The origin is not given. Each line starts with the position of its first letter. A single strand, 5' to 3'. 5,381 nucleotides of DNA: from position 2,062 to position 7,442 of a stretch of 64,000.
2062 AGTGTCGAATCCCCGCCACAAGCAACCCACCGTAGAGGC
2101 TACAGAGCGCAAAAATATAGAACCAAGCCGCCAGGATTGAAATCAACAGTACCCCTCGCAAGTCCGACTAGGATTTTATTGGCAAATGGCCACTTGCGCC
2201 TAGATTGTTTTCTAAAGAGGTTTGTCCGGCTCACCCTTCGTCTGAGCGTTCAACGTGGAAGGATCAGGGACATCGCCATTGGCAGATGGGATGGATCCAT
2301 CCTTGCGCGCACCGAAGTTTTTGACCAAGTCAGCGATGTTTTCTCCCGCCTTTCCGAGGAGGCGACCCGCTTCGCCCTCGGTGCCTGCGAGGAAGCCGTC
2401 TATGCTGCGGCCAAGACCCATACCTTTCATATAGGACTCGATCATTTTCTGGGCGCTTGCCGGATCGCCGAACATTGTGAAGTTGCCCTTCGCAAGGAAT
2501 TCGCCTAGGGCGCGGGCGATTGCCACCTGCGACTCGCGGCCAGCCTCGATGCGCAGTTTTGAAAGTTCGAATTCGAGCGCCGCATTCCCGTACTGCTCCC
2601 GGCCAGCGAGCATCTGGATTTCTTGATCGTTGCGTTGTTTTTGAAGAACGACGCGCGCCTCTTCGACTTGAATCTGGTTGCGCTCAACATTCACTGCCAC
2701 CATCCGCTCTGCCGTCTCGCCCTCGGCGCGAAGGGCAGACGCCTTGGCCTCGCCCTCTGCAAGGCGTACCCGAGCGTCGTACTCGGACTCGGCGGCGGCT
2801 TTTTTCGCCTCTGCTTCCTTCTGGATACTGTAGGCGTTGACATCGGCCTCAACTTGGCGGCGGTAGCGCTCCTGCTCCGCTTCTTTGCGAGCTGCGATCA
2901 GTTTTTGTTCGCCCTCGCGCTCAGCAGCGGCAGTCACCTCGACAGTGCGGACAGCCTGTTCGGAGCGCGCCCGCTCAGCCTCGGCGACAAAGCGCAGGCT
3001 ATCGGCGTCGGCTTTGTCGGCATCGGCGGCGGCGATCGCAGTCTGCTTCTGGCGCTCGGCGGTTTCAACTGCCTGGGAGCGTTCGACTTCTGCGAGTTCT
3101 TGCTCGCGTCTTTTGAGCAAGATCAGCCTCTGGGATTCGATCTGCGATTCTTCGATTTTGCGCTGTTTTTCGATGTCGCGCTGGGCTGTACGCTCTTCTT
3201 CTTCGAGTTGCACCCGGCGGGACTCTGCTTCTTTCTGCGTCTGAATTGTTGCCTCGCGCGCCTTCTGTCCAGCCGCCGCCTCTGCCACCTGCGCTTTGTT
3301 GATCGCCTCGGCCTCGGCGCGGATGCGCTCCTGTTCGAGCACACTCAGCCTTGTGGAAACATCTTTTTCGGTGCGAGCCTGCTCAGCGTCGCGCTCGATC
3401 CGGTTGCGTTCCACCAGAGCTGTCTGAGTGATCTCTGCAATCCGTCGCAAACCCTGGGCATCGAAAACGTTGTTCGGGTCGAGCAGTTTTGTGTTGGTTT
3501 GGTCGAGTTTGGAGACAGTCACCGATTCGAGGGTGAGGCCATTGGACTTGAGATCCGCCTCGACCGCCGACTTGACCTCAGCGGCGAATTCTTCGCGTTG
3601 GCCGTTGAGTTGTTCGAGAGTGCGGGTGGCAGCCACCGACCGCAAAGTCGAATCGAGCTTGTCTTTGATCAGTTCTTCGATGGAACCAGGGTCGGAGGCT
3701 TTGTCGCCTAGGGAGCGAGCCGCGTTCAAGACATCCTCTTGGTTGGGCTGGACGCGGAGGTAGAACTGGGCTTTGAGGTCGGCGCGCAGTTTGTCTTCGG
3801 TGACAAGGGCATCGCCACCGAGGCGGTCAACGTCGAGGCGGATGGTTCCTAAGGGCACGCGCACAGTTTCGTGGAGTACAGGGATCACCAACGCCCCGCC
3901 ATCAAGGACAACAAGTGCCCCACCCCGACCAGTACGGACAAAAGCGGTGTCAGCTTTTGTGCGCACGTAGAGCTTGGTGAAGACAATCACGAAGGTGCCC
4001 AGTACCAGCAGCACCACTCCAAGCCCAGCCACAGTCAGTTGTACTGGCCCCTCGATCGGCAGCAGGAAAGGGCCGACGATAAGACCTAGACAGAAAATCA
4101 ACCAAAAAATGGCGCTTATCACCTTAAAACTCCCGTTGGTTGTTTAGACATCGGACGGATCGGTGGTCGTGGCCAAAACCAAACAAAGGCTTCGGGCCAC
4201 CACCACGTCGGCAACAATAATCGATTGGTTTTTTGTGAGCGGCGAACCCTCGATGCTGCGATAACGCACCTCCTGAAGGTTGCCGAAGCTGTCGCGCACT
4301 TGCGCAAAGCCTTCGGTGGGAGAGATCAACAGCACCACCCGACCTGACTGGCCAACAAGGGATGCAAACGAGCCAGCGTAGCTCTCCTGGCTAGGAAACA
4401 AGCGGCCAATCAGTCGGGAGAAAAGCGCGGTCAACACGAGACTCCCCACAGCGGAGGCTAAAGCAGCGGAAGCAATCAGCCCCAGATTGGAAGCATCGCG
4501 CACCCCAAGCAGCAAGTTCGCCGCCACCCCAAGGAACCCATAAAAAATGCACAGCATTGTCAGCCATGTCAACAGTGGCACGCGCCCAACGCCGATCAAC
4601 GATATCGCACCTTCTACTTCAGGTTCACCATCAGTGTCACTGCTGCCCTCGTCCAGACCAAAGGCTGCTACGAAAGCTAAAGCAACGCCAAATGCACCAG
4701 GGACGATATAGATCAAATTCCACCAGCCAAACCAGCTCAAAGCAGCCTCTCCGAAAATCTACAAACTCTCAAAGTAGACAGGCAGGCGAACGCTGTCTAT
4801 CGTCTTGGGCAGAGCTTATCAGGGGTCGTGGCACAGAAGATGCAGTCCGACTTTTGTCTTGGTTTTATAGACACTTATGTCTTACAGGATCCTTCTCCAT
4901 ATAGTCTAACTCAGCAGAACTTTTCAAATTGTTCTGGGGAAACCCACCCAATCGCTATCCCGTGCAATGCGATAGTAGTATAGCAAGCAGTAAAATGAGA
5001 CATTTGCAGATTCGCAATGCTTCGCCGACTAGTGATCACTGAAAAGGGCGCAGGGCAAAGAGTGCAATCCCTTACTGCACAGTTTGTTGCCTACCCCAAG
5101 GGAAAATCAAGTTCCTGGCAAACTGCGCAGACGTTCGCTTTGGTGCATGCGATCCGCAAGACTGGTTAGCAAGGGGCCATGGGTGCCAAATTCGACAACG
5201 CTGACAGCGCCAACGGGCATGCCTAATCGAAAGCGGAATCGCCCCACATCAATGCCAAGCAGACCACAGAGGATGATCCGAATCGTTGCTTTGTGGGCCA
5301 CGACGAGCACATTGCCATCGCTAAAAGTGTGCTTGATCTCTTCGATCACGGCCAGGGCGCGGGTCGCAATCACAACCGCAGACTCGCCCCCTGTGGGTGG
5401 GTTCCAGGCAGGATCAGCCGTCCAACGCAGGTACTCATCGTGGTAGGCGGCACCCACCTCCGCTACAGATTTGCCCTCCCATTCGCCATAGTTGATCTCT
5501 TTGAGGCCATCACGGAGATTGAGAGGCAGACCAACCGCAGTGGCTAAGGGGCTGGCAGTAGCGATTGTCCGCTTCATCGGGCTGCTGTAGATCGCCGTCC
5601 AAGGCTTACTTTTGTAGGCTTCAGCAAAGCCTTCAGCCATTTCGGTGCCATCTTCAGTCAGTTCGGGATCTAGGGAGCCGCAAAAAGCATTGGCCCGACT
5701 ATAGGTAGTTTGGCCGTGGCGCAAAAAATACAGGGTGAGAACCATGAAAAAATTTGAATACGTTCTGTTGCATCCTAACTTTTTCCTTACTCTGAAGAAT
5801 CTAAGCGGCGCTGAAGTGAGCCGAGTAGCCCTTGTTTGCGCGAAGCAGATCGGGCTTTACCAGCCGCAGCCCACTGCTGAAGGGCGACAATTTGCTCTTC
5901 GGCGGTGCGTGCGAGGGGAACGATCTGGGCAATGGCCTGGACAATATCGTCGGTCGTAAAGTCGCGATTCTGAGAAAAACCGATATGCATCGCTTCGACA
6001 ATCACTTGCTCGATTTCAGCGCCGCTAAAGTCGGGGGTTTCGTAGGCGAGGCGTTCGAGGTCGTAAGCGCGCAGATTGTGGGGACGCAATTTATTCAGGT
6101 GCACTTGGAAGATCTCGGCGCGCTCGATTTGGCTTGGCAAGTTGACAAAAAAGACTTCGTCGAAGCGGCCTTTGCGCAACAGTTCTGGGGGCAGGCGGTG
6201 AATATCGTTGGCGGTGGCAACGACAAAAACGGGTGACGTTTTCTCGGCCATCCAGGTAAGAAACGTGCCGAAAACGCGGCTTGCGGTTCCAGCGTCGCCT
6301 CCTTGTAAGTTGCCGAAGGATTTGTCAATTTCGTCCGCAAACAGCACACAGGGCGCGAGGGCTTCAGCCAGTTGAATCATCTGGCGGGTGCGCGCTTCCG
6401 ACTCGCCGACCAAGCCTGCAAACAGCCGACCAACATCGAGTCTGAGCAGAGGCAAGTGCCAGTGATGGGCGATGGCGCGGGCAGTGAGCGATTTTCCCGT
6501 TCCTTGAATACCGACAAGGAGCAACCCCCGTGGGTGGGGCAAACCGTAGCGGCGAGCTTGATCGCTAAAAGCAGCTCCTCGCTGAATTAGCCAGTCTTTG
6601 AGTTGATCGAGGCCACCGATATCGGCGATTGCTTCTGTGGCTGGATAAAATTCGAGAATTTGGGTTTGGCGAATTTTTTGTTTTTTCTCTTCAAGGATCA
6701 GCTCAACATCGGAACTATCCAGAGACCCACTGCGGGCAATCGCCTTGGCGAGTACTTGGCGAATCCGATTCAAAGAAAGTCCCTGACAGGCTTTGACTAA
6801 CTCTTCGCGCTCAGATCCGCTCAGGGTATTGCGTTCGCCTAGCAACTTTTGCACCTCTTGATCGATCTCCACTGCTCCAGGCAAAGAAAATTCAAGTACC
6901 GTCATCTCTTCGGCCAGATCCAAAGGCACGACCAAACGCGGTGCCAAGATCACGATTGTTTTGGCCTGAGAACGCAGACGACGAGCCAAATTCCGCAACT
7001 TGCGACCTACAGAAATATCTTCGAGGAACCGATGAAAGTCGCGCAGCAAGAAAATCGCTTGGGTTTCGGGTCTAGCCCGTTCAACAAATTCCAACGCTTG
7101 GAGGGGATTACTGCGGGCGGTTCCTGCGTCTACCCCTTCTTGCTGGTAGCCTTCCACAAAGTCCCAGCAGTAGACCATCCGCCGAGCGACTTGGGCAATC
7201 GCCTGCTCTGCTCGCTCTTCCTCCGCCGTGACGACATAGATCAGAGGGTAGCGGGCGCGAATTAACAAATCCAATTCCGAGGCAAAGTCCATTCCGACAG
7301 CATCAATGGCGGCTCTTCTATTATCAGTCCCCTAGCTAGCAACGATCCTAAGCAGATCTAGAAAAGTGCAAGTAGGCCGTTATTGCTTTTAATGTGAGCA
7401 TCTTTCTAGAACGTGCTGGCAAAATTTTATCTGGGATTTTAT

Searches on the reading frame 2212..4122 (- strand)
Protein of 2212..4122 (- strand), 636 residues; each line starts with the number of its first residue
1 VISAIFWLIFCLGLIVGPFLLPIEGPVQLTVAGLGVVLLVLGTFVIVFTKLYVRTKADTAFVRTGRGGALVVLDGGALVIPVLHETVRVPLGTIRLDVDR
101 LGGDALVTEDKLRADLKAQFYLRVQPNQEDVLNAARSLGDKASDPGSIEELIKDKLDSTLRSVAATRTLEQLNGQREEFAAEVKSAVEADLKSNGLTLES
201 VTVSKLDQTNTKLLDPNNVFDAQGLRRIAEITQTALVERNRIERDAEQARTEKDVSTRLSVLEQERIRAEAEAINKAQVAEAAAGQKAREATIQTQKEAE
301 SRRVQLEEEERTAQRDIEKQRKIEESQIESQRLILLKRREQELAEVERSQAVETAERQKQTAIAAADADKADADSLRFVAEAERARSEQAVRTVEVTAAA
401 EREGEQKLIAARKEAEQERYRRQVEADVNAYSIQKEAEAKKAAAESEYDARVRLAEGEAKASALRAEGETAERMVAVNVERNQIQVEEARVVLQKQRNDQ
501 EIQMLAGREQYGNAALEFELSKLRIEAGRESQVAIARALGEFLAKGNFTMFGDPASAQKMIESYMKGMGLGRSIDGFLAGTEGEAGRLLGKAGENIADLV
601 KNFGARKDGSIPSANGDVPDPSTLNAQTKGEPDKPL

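Call 30: search_protein_families(library=pfam, proteins=[window:2212-4122:-], max_evalue=0.001)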
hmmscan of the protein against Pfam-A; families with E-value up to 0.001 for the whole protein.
window:2212-4122:- (636 aa): 1 family
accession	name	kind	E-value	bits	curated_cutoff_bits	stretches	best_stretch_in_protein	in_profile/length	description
PF01145.31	Band_7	-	3.4e-22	79.8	23.6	1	61-237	9-169/176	SPFH domain / Band 7 family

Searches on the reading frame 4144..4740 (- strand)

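Call 30: search_protein_families(library=pfam, proteins=[window:4144-4740:-], max_evalue=0.001)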
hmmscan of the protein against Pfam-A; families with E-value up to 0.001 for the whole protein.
window:4144-4740:- (198 aa): 1 family
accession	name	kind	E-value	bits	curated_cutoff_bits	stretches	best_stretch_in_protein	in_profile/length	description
PF21001.2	YqiJ_N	-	1.7e-05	25.4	23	1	36-97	48-105/116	Inner membrane protein YqiJ, N-terminal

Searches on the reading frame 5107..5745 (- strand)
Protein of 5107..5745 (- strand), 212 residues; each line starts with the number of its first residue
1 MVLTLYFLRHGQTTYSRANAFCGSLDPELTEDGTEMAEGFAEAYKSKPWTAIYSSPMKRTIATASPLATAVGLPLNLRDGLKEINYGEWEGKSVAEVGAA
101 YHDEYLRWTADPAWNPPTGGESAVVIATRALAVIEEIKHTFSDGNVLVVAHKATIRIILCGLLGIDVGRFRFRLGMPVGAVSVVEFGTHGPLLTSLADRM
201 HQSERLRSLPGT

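Call 30: search_protein_families(library=pfam, proteins=[window:5107-5745:-], max_evalue=0.001)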
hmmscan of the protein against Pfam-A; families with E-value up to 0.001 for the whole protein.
window:5107-5745:- (212 aa): 1 family
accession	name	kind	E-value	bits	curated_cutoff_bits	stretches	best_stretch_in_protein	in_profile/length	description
PF00300.27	His_Phos_1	-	5.1e-56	189.9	21.7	1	5-198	1-193/194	Histidine phosphatase superfamily (branch 1)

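Call 65: find_encoding_contigs(protein=window:5107-5745:-, flank=10000, max_places=4)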
Protein window:5107-5745:- (212 aa): 1 contig read that carries it; 1 place shown.
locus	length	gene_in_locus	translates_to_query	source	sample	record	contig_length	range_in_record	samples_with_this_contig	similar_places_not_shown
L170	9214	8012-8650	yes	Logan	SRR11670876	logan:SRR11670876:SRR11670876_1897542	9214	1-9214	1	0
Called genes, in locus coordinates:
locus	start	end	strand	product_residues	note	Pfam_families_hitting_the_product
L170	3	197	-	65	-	?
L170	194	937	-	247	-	PF04481:DUF561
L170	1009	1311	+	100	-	-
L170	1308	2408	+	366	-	PF08239:SH3_3 (weak), PF18348:SH3_16, PF00877:NLPC_P60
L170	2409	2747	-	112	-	-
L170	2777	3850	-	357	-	PF13439:Glyco_transf_4, PF20706:GT4-conflict (faint), PF00534:Glycos_transf_1, PF13692:Glyco_trans_1_4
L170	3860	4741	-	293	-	PF01263:Aldose_epim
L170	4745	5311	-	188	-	PF01336:tRNA_anti-codon (weak), PF01257:2Fe-2S_thioredx (weak)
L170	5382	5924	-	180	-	PF13470:PIN_3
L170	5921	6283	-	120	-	-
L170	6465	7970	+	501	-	PF00004:AAA, PF17862:AAA_lid_3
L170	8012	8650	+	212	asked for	PF00300:His_Phos_1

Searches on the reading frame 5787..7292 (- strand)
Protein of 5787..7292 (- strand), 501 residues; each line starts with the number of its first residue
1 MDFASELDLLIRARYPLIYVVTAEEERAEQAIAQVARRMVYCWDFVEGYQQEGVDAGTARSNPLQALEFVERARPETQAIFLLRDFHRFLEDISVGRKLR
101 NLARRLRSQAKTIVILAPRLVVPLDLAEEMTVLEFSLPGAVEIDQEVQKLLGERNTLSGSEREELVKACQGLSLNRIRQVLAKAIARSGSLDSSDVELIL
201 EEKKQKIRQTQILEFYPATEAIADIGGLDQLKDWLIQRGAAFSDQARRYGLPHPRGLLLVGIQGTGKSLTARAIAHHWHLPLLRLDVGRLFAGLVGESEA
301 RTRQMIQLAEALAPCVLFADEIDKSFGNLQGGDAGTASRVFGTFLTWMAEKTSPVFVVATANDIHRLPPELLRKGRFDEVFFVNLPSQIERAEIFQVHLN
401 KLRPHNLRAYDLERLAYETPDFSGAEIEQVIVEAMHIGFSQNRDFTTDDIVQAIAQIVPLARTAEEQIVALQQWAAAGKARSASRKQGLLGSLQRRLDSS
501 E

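Call 30: search_protein_families(library=pfam, proteins=[window:5787-7292:-], max_evalue=0.001)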
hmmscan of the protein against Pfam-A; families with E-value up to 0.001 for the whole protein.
window:5787-7292:- (501 aa): 2 families
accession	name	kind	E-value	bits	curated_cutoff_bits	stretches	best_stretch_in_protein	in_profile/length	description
PF00004.35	AAA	-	2.3e-32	112.6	21.2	1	257-384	1-130/131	ATPase family associated with various cellular activities (AAA)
PF17862.7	AAA_lid_3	-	2.4e-08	33.8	27.2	1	411-448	3-40/45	AAA+ lid domain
